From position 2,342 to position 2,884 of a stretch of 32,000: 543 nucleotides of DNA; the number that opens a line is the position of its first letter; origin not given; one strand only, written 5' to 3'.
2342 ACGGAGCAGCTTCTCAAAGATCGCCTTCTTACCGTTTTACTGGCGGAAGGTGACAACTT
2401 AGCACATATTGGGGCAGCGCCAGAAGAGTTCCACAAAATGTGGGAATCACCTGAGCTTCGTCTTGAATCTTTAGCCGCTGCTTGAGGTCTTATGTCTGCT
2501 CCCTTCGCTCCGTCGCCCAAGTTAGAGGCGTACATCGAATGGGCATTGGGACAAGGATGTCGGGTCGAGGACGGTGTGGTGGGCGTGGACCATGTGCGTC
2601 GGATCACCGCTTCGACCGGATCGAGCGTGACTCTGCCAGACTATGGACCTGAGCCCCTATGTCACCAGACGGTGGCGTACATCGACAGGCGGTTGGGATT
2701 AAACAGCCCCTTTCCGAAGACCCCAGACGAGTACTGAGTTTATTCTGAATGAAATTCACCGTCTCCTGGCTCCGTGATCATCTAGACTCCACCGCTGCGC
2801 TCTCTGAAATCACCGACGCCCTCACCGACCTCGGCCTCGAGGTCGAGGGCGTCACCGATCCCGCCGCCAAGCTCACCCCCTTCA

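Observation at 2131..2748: HicB/HicA-like two-gene cassette inserted inside the essential pheS-pheT operon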

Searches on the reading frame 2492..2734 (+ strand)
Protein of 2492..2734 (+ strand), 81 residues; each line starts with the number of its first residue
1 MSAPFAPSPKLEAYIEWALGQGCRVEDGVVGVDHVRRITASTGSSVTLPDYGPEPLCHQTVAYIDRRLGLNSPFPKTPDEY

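Call 4: search_protein_families(library=pfam, proteins=[window:2492-2734:+], max_evalue=10)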
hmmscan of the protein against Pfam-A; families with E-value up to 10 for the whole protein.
window:2492-2734:+ (81 aa): 0 families

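Call 5: search_protein_families(library=ncbifam, proteins=[window:2492-2734:+], max_evalue=10)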
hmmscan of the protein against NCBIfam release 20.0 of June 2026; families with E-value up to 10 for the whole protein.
window:2492-2734:+ (81 aa): 0 families

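Call 6: search_protein_families(library=padloc, proteins=[window:2492-2734:+], max_evalue=10)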
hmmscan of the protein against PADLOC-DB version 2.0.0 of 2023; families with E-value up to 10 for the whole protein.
window:2492-2734:+ (81 aa): 0 families

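Call 7: search_protein_families(library=phrogs, proteins=[window:2492-2734:+], max_evalue=10)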
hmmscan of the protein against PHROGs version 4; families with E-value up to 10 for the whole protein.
window:2492-2734:+ (81 aa): 1 family
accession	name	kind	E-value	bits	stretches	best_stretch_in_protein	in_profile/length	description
phrog_27667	-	DNA, RNA and nucleotide metabolism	0.28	12.5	1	36-55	37-57/61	single strand DNA binding protein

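Call 9: find_homologous_proteins(query=window:2492-2734:+, max_evalue=0.01)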
Query window:2492-2734:+ (81 aa): 20 proteins with E <= 0.01 among 21 candidates.
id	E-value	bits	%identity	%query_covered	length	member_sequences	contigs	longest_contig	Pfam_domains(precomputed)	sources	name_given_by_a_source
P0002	6.0e-21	92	58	100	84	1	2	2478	-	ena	-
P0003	1.6e-20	91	59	100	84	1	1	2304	-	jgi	jgi:hypothetical protein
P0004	1.2e-19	88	56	100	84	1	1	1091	-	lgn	-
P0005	3.2e-19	86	57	100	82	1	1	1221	-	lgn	-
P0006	3.6e-19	86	55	100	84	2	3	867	-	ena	-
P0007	5.2e-19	86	56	99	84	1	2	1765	-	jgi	-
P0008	5.3e-19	86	57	99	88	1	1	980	-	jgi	-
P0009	2.2e-18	84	57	100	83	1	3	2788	-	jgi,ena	jgi:hypothetical protein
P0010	2.3e-18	84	55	100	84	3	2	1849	-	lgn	-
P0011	3.9e-18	83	56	98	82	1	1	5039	-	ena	-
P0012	5.2e-18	83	53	100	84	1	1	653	-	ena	-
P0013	2.1e-17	81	56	100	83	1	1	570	-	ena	-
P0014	2.6e-17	80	56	100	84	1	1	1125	-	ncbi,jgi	jgi:hypothetical protein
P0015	2.7e-17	80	54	100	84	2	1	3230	-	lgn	-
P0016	3.3e-17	80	52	98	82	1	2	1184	-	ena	-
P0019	1.5e-15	75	53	100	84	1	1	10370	-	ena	-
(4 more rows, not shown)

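Call 10: find_encoding_contigs(protein=P0019, flank=6000, max_places=3)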
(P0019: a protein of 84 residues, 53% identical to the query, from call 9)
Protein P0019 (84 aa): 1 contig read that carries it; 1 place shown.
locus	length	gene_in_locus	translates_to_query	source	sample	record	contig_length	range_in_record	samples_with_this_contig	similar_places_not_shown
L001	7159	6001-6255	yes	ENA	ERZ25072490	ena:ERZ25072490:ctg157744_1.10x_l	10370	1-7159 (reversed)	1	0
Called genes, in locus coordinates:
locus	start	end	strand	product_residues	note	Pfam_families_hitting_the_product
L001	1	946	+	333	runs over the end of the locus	PF07669:Eco57I (faint), PF18135:Type_ISP_C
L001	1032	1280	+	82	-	PF18135:Type_ISP_C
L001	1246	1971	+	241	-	PF18135:Type_ISP_C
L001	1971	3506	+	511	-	PF13476:AAA_23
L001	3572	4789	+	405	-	PF13304:AAA_21 (weak)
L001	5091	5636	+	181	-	PF01609:DDE_Tnp_1 (weak)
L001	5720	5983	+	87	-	-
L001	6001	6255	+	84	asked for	-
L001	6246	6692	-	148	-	-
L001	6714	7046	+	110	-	PF01844:HNH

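Call 11: find_encoding_contigs(protein=P0011, flank=5000, max_places=3)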
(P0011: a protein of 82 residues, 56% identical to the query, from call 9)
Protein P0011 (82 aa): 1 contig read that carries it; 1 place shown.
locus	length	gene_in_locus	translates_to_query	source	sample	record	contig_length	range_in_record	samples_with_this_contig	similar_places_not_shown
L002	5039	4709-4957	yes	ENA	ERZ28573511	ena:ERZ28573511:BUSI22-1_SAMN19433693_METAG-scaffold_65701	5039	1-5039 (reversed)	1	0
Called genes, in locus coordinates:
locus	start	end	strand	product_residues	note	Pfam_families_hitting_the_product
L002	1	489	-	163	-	?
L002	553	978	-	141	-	-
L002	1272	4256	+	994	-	PF13491:FtsK_4TM, PF17854:FtsK_alpha, PF01580:FtsK_SpoIIIE, PF09397:FtsK_gamma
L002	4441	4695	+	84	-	-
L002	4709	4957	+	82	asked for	-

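Call 12: find_encoding_contigs(protein=P0015, flank=5000, max_places=3)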
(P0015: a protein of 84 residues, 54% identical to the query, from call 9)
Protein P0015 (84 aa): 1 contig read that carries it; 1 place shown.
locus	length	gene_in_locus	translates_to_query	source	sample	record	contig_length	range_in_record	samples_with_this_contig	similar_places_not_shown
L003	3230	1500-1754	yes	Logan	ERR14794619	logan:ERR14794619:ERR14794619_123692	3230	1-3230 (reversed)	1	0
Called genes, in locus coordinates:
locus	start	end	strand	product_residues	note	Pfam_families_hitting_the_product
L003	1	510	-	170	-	?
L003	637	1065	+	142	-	PF07370:DUF1489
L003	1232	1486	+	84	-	-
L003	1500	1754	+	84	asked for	-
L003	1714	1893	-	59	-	-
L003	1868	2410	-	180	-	PF05066:HARE-HTH (weak)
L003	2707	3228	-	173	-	?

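Call 17: search_solved_structures(query=A2, max_evalue=10, show_alignments=2)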
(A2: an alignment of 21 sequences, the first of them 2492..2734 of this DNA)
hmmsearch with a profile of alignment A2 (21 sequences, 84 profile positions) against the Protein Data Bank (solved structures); distinct sequences matched with E-value up to 10: 4.
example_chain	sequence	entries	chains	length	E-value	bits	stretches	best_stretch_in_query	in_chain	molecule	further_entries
9bzb_A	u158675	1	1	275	0.035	17.7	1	2-58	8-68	putative metallo beta lactamase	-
8vlc_A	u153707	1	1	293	0.04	17.5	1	2-58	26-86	HARLDQ motif MBL-fold protein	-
5mrc_O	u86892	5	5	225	1.5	12.5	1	21-65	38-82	uL22m | Large ribosomal subunit protein uL22m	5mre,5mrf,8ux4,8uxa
3fbs_A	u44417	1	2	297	2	12.1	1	7-37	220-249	Oxidoreductase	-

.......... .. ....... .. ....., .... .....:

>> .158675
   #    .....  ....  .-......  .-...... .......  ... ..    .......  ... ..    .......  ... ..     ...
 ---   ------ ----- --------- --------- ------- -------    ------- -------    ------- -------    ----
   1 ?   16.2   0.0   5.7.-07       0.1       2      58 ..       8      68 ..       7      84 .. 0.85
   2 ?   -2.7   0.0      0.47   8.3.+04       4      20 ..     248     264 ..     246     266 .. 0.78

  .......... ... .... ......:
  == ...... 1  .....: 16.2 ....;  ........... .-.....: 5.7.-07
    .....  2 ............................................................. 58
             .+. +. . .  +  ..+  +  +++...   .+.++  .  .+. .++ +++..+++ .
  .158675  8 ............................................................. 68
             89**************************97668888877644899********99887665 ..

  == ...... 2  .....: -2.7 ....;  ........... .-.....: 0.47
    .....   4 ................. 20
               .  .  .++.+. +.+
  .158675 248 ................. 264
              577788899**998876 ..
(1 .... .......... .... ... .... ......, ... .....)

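Call 27: predict_structure(alignment_id=A2)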
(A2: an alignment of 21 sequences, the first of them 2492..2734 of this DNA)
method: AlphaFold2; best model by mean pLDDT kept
length: 81 residues; sequences in the alignment: 21
mean_pLDDT: 84.7   pTM: 0.71
mean pLDDT of the five models: 84.7, 83.0, 82.9, 81.8, 77.7
residues with pLDDT >= 90: 31; 70-90: 40; 50-70: 8; < 50: 2
segments of 3 or more residues with pLDDT < 50: none
pLDDT, mean of each block of 10 residues (from residue 1): 67 91 90 90 89 87 90 78 44
secondary structure, 60 per line:
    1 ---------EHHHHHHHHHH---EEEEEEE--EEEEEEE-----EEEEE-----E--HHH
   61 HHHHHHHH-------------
elements in order: H11-20 E24-30 E33-39 E45-49 H58-68
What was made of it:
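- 2492..2737 (+): ORF2: 81-aa alpha-beta-beta-beta-alpha protein; a distant HicA-fold relative without a conserved catalytic His; putative toxin or effector. The AF2 model has pLDDT 85 and H-E-E-E-H topology (call 27).
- On HicA toxin family (Pfam PF07927, COG1724): The topology is met (H11-20, E24-30, E33-39, E45-49, H58-68; call 27).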

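Call 31: fold_search(model_id=the predicted structure, library=pdb)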
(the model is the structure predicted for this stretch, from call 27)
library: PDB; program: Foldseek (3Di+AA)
matches with E <= 10: 746; with E <= 0.001: 0
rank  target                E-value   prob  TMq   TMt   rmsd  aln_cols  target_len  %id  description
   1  4q05_A                5.1e-01  0.75  0.30  0.08   1.8        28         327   25  Crystal structure of an esterase E25 (released 2014-06-04)
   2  1prt_F                5.7e-01  0.23  0.29  0.25  11.0        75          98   23  THE CRYSTAL STRUCTURE OF PERTUSSIS TOXIN (released 1995-01-26)
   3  3cz8_B                6.1e-01  0.18  0.28  0.11  11.3        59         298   10  Crystal structure of putative sporulation-specific glycosylase ydhD from Bacillus subtilis (released 2008-05-27)
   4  3cz8_A                7.3e-01  0.13  0.27  0.11  12.2        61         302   13  Crystal structure of putative sporulation-specific glycosylase ydhD from Bacillus subtilis (released 2008-05-27)
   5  9eae_C                8.3e-01  0.33  0.35  0.25   6.6        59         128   19  Structure of Citrobacter BubCD(D104A)-BubB (released 2025-09-24)
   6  9rmu_C                8.3e-01  0.33  0.34  0.13   4.5        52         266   10  SIVtal integrase in complex with RNA stem-loop (focused refinement of the filament repeat unit) (released 2025-12-10)
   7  6w42                  8.8e-01  0.41  0.32  0.20   4.5        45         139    7  HIV Integrase core domain in complex with inhibitor 2-(5-methyl-2-(2-(thiophen-2-yl)ethynyl)-1-benzofuran-3-yl)acetic ac (released 2021-03-10)
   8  8ux9_C                9.4e-01  0.47  0.34  0.08   5.9        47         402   15  Asymmetric unit of the PARIS Immune Complex at 3.2 Angstrom Resolution (released 2024-09-18)
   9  9rmu_B                1.1e+00  0.38  0.32  0.12   4.7        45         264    9  SIVtal integrase in complex with RNA stem-loop (focused refinement of the filament repeat unit) (released 2025-12-10)
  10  6zl7_B                1.1e+00  0.16  0.26  0.08   8.9        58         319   17  CRYSTAL STRUCTURE OF C173S MUTATION IN THE PMGL2 ESTERASE FROM PERMAFROST METAGENOMIC LIBRARY (released 2020-07-08)
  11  8v46_A                1.1e+00  0.77  0.31  0.06   1.0        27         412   11  CryoEM structure of AriA-AriB complex (Form I) (released 2024-06-26)
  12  8v46_C                1.1e+00  0.72  0.29  0.06   1.0        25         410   12  CryoEM structure of AriA-AriB complex (Form I) (released 2024-06-26)
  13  5m0r_D                1.1e+00  0.44  0.37  0.17   3.4        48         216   10  Cryo-EM reconstruction of the maedi-visna virus (MVV) strand transfer complex (released 2017-01-18)
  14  6uzi_C                1.1e+00  0.18  0.28  0.06   9.1        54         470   15  Crystal structure of Dihydrolipoyl dehydrogenase from Elizabethkingia anophelis NUHP1 (released 2020-01-15)
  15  3dwa_C                1.2e+00  0.21  0.21  0.15   4.0        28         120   21  Crystal structure of the B-subunit of the AB5 toxin from E. coli (released 2008-11-04)
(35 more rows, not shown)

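Call 40: search_protein_representatives(alignment_id=A2)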
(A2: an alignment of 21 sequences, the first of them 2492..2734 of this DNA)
Query: 21 sequences, 84 profile positions. Proteins with E-value up to 0.001 (for the whole library): 215; up to 1e-10: 77; up to 1e-30: 0. The best 150 are listed.
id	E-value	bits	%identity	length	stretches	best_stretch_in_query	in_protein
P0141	4.6e-28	113.5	-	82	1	1-83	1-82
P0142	3.4e-26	107.5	-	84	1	1-83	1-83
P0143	1.5e-24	102.3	-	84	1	1-84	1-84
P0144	2.0e-23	98.6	-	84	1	1-83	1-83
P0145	1.5e-22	95.8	-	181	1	1-82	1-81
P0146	1.4e-21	92.8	-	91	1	1-82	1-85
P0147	1.8e-21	92.4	-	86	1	1-81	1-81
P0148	4.5e-21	91.1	-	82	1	1-80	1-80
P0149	4.2e-20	88.0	-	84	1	1-82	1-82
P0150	6.3e-19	84.2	-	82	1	3-77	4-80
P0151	1.1e-18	83.5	-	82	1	2-78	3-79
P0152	1.2e-18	83.4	-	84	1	2-77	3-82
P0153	2.1e-18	82.6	-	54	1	32-84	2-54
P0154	8.7e-18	80.6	-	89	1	1-80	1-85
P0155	1.0e-17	80.3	-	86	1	1-76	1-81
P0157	1.8e-17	79.5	-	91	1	2-76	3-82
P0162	8.7e-17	77.4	-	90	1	2-81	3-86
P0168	2.4e-15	72.7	-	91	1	1-79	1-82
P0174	1.2e-14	70.6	-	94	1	1-77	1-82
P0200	2.4e-12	63.1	-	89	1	3-81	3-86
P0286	1.0e-06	45.1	-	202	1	2-78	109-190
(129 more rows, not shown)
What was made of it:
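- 2492..2737 (+): The family has 215 representative clusters (call 40).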

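Call 43: search_protein_families(library=pfam, alignment_id=A4, max_evalue=1)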
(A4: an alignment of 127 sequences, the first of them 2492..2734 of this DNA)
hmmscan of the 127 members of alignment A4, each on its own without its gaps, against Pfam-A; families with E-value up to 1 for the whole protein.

A. member 1, window:2492-2734:+ (81 aa): 0 families

B. families by the number of members that match (of 127 scanned): 33 families (the first 25 are shown)
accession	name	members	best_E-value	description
PF11141.13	DUF2914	3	0.032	Protein of unknown function (DUF2914)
PF08813.17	Phage_tail_3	1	0.0084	Phage tail tube protein, TTP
PF24668.1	KH_Vigilin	1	0.023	Vigilin KH domain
PF22358.2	MfA4_C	1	0.024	Minor fimbrium tip subunit MfA4, C-terminal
PF07706.17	TAT_ubiq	1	0.028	Aminotransferase ubiquitination site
PF04083.22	Abhydro_lipase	1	0.029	Partial alpha/beta-hydrolase lipase region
PF13865.11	FoP_duplication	1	0.032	C-terminal duplication domain of Friend of PRMT1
PF07865.16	DUF1652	1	0.035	Protein of unknown function (DUF1652)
PF15727.10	DUF4678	1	0.051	Domain of unknown function (DUF4678)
PF24638.1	KH_DEAH11_1st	1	0.056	DEAH11 eukaryotic type KH-domain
PF10826.14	DUF2551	1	0.079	Protein of unknown function (DUF2551)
PF09142.17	TruB_C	1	0.083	tRNA Pseudouridine synthase II, C terminal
PF18630.7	Peptidase_M60_C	1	0.092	Peptidase M60 C-terminal domain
PF03633.20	Glyco_hydro_65C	1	0.11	Glycosyl hydrolase family 65, C-terminal domain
PF04270.18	Strep_his_triad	1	0.12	Streptococcal histidine triad protein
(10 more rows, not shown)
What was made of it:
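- On HicA toxin family (Pfam PF07927, COG1724): 0 of 127 family members hit at E<=1 (call 43).
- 0 of 127 ORF2 relatives hit HicA_toxin (call 43).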

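Call 45: search_solved_structures(query=A4, max_evalue=10, show_alignments=2)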
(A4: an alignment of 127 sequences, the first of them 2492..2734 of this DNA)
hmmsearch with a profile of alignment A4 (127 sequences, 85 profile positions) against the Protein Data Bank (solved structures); distinct sequences matched with E-value up to 10: 9.
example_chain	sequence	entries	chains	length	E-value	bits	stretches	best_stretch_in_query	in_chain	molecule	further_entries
5v93_f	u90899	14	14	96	0.1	15.9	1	8-76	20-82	30S ribosomal protein S6 | Small ribosomal subunit protein bS6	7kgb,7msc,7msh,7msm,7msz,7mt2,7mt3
5xyu_F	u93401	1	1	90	0.27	14.6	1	8-76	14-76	30S ribosomal protein S6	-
32nj_F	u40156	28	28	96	0.32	14.3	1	8-76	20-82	Small ribosomal subunit protein bS6 | 30S ribosomal protein S6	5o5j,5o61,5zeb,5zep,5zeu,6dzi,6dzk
9bzb_A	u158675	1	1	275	0.38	14.1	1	2-58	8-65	putative metallo beta lactamase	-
8vlc_A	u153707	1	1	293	0.45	13.8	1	2-58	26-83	HARLDQ motif MBL-fold protein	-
2l69_A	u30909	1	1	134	0.46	13.8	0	10-59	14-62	Rossmann 2x3 fold protein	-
9tb4_A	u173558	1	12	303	0.5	13.7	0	10-30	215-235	C6-FPP methytransferase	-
6nkc_A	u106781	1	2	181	0.6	13.5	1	6-65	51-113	Lipase, Lip_vut1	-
3d2o_A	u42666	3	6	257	0.88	12.9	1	32-80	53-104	UPF0343 protein NGO0387 | GTP cyclohydrolase FolE2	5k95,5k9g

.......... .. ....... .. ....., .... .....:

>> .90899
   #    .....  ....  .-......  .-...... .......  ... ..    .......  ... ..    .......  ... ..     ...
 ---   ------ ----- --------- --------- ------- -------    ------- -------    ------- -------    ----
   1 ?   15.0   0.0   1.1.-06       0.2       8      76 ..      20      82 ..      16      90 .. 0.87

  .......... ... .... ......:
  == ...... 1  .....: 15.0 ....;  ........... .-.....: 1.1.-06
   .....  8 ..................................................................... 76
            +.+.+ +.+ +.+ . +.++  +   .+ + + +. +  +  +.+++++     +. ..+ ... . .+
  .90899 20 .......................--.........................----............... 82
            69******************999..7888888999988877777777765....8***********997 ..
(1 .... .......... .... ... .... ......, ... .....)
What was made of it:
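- Tried and rejected: The ORF2 profiles against PDB sequences gave only sub-threshold hits to a metallo-beta-lactamase N-terminus and to ribosomal protein bS6 (calls 17, 45), which I rejected as chance.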

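Call 51: fold_search(model_id=the predicted structure, library=viral)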
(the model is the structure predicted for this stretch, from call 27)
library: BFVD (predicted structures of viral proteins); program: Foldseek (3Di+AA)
matches with E <= 10: 1294; with E <= 0.001: 0
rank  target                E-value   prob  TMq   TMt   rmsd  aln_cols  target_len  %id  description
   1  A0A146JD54            2.5e-02  0.96  0.41  0.28   7.7        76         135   21  (no name in the UniProt tables at hand)
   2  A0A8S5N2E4            8.5e-02  0.93  0.37  0.20   7.6        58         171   17  Uncharacterized protein [Podoviridae sp. cttxo15]
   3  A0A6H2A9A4            1.1e-01  0.69  0.35  0.40  11.2        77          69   16  Uncharacterized protein [Pseudomonas phage fnug]
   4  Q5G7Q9                1.2e-01  0.75  0.39  0.40   6.9        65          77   17  (no name in the UniProt tables at hand)
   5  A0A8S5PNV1            1.5e-01  0.99  0.63  0.69   2.6        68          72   19  HICA protein [Podoviridae sp. ct8dV2]
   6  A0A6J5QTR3            1.6e-01  0.30  0.27  0.13   9.3        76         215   21  Essential recombination function protein [uncultured Caudovirales phage]
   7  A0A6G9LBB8            1.7e-01  0.95  0.36  0.36   3.0        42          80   21  (no name in the UniProt tables at hand)
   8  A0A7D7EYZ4            1.7e-01  0.75  0.38  0.38   4.1        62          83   14  Uncharacterized protein [Escherichia phage vB_EcoM_011D4]
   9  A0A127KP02            1.8e-01  0.85  0.50  0.44   5.6        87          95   22  Uncharacterized protein [Pseudomonas phage YMC11/06/C171_PPU_BP]
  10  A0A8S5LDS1            1.9e-01  0.77  0.32  0.16   8.7        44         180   18  Uncharacterized protein [Siphoviridae sp. ctRlz6]
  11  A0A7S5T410            1.9e-01  0.77  0.54  0.14   7.9       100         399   11  (no name in the UniProt tables at hand)
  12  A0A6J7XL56            1.9e-01  0.69  0.38  0.35  10.0        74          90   16  Uncharacterized protein [uncultured Caudovirales phage]
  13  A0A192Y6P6            2.0e-01  0.60  0.32  0.22   8.3        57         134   14  Uncharacterized protein [Pseudomonas phage KTN4]
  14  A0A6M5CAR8            2.1e-01  0.63  0.40  0.23   6.0        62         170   16  (no name in the UniProt tables at hand)
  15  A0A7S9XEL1            2.3e-01  0.80  0.37  0.21   6.1        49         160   10  (no name in the UniProt tables at hand)
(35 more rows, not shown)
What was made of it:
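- On HicA toxin family (Pfam PF07927, COG1724): The best TM match in BFVD is a 'HICA protein' (TM 0.63/0.69, E=0.15; call 51).
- The best TM-score match in the viral library is a HicA-annotated protein (call 51).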

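Call 54: find_related_loci(query=A2, collection=viral_contigs, flank=4000)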
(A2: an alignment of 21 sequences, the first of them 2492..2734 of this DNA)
Query A2 (81 aa) in viral_contigs; peptide patterns used: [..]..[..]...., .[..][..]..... (x = any residue, [..] = any of these).
70 stretches matched a pattern, but none encodes a relative of the query by tblastn (E <= 1e-3).
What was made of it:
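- Tried and rejected: The scan with A2 found no relatives (call 54).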

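Call 83: list_cluster_members(proteins=[P0141, P0146, P0151, P0157, P0162, P0168, P0174, P0200, P0286, P0014])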
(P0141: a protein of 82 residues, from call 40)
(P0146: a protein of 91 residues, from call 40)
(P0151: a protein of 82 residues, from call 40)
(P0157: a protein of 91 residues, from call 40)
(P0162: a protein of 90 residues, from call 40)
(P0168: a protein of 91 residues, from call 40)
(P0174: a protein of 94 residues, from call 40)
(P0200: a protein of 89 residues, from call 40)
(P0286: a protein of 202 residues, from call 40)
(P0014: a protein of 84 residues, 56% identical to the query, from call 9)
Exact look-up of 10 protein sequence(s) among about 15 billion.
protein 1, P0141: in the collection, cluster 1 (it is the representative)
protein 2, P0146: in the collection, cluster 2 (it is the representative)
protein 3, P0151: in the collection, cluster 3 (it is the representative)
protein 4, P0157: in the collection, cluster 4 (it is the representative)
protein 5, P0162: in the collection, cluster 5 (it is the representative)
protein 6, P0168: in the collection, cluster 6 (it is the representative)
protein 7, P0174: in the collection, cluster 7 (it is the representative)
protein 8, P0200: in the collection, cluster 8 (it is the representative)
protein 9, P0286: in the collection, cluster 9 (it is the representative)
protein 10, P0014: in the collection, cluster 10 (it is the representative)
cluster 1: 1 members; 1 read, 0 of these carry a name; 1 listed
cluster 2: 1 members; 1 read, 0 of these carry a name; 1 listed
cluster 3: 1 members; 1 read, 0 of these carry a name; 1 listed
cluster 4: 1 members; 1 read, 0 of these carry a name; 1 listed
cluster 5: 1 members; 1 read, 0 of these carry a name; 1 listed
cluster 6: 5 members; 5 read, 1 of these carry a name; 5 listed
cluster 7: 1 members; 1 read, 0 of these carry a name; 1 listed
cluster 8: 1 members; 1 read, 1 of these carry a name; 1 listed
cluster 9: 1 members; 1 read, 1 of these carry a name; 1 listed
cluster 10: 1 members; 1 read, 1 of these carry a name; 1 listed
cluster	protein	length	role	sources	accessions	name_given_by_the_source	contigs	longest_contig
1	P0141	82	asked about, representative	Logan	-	-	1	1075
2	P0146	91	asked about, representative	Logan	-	-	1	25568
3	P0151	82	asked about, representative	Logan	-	-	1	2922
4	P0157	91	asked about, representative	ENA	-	-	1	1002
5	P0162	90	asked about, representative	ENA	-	-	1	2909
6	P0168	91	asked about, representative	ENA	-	-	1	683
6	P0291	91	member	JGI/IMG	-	hypothetical protein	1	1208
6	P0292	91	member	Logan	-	-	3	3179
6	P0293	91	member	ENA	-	-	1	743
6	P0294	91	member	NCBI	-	-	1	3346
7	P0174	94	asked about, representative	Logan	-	-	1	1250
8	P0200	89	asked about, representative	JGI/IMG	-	hypothetical protein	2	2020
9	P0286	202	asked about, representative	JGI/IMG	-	hypothetical protein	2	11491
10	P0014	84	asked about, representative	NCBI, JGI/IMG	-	hypothetical protein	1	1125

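Call 84: find_encoding_contigs(protein=P0286, flank=3000, max_places=2)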
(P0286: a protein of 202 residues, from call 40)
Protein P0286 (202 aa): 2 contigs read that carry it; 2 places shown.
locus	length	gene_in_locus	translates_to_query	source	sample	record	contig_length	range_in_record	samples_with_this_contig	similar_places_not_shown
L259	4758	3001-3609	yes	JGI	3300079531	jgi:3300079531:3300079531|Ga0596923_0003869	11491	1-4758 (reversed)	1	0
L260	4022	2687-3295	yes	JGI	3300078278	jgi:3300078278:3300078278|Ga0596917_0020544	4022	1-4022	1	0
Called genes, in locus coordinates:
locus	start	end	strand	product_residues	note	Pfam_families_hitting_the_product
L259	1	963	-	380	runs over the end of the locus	PF01068:DNA_ligase_A_M, PF04679:DNA_ligase_A_C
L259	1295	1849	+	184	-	-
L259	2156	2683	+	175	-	PF09933:DUF2165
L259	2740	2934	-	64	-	-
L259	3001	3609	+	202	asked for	-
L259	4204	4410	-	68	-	-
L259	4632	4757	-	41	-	?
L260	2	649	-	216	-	?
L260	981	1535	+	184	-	-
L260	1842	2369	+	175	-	PF09933:DUF2165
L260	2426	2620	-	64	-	-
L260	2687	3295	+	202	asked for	-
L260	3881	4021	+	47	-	?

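Call 85: search_dna_similar(query=window:2492-2734:+, collection=plasmids, mode=protein, max_evalue=0.001, max_rows=25)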
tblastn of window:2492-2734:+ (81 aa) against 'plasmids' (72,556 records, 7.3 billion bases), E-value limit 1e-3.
No match.
